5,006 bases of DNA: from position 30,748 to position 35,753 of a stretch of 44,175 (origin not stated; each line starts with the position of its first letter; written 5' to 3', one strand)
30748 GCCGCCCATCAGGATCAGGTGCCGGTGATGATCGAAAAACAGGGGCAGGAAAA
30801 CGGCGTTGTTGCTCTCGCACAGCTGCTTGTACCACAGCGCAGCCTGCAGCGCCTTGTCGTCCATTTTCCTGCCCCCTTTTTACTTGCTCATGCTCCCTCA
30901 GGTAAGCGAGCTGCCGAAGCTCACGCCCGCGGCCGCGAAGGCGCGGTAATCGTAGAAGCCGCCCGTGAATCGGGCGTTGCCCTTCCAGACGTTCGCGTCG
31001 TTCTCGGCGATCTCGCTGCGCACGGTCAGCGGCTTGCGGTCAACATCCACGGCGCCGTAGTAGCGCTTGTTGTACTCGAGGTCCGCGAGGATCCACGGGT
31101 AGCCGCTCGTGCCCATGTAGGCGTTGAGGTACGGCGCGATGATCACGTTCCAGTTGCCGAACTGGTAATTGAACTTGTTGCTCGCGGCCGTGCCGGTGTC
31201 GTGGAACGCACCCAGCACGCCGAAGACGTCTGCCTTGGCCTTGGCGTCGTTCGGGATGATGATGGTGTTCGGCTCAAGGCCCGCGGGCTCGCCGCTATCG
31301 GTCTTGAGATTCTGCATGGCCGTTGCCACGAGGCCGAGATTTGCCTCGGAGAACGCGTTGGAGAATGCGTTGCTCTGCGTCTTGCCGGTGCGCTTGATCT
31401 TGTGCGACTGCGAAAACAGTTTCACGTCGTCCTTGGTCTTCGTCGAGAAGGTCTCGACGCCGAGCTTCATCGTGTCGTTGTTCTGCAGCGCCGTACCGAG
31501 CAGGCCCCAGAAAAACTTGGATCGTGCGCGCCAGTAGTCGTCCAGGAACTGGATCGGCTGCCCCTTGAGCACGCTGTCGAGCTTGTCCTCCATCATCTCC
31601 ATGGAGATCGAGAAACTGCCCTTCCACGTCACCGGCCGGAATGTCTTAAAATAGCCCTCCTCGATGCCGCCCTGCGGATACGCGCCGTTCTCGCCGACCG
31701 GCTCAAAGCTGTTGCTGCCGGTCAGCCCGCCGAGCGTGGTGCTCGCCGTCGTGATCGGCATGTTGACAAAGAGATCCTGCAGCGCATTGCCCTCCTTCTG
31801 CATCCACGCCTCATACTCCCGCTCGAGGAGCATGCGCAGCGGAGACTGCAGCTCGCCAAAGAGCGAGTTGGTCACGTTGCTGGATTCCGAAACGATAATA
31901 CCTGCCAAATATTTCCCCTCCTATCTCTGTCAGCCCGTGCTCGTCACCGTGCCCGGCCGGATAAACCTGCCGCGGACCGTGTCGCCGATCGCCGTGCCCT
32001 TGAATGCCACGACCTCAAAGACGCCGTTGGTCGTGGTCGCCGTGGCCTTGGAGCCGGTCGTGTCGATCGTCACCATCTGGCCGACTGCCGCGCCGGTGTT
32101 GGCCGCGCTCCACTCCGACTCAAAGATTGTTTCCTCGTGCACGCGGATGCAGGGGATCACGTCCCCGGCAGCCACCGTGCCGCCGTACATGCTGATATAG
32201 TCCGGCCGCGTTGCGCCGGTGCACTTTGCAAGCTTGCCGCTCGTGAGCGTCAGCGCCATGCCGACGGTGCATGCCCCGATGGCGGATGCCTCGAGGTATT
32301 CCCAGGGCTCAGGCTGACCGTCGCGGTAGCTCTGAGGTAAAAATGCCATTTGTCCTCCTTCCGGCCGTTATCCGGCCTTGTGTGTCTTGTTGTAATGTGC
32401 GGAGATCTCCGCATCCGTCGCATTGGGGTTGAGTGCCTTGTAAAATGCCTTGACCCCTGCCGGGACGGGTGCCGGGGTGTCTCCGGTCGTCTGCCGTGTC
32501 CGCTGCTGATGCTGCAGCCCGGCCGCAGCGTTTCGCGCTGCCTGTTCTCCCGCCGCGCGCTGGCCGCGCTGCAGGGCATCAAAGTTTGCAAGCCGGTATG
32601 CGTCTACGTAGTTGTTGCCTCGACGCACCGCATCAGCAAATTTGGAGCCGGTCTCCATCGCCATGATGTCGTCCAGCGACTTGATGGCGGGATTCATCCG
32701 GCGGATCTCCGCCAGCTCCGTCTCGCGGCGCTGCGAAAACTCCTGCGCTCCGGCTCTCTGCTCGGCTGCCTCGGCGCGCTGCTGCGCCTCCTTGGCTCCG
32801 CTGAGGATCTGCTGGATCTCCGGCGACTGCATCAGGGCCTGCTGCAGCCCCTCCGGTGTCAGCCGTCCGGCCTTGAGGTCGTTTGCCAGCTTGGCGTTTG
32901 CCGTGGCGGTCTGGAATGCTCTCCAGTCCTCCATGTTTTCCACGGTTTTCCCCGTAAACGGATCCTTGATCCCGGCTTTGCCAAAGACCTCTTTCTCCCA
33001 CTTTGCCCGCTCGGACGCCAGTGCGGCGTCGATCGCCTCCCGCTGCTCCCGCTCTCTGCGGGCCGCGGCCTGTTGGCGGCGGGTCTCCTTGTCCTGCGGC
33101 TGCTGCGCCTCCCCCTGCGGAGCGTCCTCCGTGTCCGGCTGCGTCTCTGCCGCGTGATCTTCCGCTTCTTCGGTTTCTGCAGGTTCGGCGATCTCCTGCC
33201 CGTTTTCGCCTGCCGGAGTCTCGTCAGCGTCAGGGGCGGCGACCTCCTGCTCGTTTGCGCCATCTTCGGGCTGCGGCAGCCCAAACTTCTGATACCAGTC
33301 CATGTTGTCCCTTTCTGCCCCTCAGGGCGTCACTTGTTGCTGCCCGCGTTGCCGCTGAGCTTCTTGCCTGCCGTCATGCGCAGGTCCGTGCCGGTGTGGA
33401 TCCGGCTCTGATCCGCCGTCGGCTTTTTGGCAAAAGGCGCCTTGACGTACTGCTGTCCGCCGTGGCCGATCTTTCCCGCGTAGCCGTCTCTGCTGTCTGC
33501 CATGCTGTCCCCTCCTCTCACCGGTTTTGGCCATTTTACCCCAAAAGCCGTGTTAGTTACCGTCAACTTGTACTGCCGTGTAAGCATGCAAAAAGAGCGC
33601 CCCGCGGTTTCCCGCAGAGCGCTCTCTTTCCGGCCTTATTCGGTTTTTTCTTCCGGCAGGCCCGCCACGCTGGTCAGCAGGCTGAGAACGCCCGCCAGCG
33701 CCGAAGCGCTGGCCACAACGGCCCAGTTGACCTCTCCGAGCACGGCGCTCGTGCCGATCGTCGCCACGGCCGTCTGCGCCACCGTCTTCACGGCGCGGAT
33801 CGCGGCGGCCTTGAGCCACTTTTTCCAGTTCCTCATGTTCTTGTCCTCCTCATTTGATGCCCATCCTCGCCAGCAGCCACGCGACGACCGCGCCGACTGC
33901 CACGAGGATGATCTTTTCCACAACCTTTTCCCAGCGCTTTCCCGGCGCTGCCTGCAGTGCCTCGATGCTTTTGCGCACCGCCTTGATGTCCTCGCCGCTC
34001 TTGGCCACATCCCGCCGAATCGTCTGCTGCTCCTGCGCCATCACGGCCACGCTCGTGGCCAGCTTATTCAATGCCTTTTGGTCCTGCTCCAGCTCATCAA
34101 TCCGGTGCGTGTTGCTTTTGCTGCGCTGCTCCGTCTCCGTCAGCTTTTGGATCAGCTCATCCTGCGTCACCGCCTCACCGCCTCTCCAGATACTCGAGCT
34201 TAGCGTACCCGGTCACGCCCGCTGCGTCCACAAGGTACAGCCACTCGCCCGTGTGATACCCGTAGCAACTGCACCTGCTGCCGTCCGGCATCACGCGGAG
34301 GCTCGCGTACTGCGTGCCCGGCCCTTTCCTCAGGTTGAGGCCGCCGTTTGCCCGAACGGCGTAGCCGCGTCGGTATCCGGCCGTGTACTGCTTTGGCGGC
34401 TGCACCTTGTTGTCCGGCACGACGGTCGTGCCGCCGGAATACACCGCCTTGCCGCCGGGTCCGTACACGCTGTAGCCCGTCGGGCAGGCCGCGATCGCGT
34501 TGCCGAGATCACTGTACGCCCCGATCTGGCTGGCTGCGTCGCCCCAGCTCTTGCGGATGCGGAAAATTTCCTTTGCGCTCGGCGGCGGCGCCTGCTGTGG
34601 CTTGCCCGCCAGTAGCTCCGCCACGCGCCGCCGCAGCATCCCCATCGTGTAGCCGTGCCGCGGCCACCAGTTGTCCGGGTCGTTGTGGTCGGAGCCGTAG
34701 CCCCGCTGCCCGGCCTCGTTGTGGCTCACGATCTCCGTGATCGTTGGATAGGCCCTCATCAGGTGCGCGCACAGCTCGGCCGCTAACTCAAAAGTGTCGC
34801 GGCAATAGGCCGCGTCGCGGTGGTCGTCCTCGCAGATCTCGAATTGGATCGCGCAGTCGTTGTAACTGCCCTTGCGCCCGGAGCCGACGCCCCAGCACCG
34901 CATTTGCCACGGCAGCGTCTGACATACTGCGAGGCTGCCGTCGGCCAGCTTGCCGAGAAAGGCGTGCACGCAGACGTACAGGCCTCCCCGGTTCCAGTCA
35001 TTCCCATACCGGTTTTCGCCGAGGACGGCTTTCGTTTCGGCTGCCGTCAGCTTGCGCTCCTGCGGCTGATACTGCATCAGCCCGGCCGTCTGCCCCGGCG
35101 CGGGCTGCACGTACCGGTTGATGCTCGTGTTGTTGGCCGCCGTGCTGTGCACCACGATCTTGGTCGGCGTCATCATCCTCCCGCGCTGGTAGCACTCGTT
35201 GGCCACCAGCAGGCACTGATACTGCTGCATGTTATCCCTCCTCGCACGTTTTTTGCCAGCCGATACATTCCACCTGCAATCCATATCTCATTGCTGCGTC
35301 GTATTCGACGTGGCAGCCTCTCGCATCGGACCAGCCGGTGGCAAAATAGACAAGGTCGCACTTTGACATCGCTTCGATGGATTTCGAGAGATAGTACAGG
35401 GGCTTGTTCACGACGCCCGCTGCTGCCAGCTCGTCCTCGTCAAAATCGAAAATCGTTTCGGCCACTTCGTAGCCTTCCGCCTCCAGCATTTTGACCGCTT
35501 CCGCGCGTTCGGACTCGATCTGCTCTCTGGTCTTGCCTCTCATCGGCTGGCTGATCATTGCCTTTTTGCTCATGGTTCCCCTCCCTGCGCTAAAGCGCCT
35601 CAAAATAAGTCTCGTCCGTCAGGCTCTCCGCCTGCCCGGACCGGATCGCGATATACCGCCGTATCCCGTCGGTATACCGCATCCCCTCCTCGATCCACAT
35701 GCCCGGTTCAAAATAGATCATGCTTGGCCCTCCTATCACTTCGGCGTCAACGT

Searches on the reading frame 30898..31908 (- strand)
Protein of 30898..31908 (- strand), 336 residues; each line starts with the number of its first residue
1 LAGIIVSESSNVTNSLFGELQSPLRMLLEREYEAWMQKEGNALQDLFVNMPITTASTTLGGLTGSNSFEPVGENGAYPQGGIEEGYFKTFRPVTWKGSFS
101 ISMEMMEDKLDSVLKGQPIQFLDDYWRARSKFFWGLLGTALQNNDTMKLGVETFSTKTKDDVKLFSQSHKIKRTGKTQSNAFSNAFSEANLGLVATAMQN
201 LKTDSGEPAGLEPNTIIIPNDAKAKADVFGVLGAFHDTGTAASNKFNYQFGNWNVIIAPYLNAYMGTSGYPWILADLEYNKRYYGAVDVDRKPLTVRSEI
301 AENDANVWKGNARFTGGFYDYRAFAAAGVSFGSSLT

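Call 6: search_protein_families(library=pfam, proteins=[window:30898-31908:-], max_evalue=0.01)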
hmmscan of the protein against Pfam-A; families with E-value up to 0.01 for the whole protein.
window:30898-31908:- (336 aa): 2 families
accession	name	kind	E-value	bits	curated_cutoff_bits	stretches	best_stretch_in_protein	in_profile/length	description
PF25209.1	Phage_capsid_4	-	5.7e-13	50.2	27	1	46-325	27-260/262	Phage capsid protein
PF10124.15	Mu-like_gpT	-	1.9e-05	24.6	20.1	1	186-261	220-289/289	Mu-like prophage major head subunit gpT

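Call 92: search_dna_similar(query=window:30898-31908:-, collection=phages, mode=protein, max_rows=20, max_evalue=0.001)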
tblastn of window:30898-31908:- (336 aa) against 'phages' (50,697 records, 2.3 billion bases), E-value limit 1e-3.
Records with a match: 2; places in all: 2; records where one place covers at least 80% of the query: 2.
Best place of each record, by identity: <60% 2.
By first word of the organism name: Bacteriophage 2.
By host as written in the record: - 2.
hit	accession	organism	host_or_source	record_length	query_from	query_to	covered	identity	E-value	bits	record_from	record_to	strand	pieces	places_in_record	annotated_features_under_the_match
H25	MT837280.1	Bacteriophage sp.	human fecal samples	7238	1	322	96%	38.1%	2e-54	197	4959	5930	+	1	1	record has no annotation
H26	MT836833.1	Bacteriophage sp.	human fecal samples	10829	1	322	96%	37.3%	3e-54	196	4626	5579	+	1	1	record has no annotation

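Call 95: search_protein_families(library=phrogs, proteins=[window:30898-31908:-], max_evalue=0.001)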
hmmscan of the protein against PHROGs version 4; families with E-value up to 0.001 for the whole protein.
window:30898-31908:- (336 aa): 3 families
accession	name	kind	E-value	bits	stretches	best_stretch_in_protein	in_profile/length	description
phrog_371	-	head and packaging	2.2e-14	54.4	2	26-186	14-158/303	major head protein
phrog_4523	-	head and packaging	8.5e-10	39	1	65-325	407-639/644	major head and protease protein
phrog_133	-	head and packaging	0.00064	19.5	1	60-275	424-612/668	head maturation protease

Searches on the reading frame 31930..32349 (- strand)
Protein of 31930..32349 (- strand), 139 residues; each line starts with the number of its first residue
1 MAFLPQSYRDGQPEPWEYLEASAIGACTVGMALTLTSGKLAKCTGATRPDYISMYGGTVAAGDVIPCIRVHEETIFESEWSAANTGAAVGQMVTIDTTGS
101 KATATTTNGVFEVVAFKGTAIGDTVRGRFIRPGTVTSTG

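Call 10: search_protein_families(library=phrogs, proteins=[window:31930-32349:-], max_evalue=0.001)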
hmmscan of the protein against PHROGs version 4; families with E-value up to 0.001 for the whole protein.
window:31930-32349:- (139 aa): 1 family
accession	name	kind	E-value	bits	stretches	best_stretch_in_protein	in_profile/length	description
phrog_24113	-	unknown function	5e-29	101.7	1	1-131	1-132/143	-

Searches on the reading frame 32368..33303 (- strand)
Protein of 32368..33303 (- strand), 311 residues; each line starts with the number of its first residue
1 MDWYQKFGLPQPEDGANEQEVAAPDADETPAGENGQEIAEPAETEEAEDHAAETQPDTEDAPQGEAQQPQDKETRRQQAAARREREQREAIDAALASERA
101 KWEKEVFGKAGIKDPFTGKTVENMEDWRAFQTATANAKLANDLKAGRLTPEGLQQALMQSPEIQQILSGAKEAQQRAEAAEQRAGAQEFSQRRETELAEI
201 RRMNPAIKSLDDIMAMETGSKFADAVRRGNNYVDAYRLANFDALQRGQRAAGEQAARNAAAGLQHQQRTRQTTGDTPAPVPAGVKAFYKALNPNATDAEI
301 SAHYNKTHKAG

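Call 6: search_protein_families(library=pfam, proteins=[window:32368-33303:-], max_evalue=0.01)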
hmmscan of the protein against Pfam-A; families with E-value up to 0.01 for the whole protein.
window:32368-33303:- (311 aa): 0 families

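Call 10: search_protein_families(library=phrogs, proteins=[window:32368-33303:-], max_evalue=0.001)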
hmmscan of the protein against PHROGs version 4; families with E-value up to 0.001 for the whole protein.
window:32368-33303:- (311 aa): 1 family
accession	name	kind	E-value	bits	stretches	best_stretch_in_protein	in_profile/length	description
phrog_35275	-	unknown function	1.1e-49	170.5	1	2-306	8-328/336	-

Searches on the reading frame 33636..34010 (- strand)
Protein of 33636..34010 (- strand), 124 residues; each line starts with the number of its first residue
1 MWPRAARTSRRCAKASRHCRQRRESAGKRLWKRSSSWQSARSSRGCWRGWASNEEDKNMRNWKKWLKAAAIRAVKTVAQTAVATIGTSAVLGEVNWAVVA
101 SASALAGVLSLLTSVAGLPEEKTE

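Call 95: search_protein_families(library=phrogs, proteins=[window:33636-34010:-], max_evalue=0.001)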
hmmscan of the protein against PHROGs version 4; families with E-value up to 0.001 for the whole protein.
window:33636-34010:- (124 aa): 1 family
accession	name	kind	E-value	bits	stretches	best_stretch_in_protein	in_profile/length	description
phrog_443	-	lysis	1.9e-17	65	1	59-116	5-63/127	holin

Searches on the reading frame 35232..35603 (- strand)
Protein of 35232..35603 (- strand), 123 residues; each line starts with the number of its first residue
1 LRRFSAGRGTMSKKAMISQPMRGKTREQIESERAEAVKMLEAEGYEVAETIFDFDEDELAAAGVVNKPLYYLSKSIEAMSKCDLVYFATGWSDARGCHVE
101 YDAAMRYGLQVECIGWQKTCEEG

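Call 95: search_protein_families(library=phrogs, proteins=[window:35232-35603:-], max_evalue=0.001)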
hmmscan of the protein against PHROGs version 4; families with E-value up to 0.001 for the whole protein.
window:35232-35603:- (123 aa): 3 families
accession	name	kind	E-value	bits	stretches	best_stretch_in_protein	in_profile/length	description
phrog_355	-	DNA, RNA and nucleotide metabolism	3.5e-18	67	1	9-112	71-170/249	nucleoside 2-deoxyribosyltransferase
phrog_5781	-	unknown function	3.1e-05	24.6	1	13-112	6-97/220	-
phrog_12019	-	other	0.00039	21.2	1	35-115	36-113/241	MazG-like pyrophosphatase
